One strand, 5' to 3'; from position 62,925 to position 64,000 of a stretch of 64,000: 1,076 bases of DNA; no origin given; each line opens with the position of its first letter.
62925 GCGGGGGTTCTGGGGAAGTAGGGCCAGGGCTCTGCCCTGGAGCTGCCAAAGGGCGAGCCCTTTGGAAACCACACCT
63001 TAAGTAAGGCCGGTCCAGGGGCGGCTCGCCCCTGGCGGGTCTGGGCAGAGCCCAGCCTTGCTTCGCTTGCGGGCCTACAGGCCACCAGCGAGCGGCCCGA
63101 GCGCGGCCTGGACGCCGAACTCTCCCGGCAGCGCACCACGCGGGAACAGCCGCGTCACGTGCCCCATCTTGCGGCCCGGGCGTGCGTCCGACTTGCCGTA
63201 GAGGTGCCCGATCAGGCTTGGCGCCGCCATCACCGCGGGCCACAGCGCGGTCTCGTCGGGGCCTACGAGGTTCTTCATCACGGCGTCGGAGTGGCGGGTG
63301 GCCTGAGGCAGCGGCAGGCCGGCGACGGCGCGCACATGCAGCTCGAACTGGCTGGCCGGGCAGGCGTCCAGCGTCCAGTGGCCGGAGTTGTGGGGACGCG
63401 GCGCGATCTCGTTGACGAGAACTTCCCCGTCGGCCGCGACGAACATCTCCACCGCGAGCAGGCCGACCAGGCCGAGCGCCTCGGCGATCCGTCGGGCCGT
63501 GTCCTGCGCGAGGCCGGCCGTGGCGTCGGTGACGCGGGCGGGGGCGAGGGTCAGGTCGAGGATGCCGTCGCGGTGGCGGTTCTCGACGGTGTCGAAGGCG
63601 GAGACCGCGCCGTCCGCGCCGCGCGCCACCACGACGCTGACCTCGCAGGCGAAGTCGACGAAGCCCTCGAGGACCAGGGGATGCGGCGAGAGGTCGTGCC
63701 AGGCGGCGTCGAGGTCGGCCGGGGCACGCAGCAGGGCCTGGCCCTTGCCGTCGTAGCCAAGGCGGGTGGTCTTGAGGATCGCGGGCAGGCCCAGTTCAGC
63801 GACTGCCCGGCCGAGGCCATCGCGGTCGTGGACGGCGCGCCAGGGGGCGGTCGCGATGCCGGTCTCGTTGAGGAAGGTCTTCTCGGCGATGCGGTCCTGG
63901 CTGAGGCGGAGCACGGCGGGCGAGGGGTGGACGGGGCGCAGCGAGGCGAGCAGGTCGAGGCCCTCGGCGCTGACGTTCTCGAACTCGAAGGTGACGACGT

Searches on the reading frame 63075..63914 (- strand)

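Call 52: search_protein_families(library=pfam, proteins=[window:63075-63914:-])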
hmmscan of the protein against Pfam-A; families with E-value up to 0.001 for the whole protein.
window:63075-63914:- (279 aa): 3 families
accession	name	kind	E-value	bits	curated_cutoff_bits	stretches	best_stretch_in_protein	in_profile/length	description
PF02222.28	ATP-grasp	-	2.9e-60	203.4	27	1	14-190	2-179/179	ATP-grasp domain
PF17769.7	PurK_C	-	2.8e-13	49.8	22.6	1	211-256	1-46/56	Phosphoribosylaminoimidazole carboxylase C-terminal domain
PF07478.18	Dala_Dala_lig_C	-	1.1e-05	25.5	24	1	16-174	3-176/204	D-ala D-ala ligase C-terminus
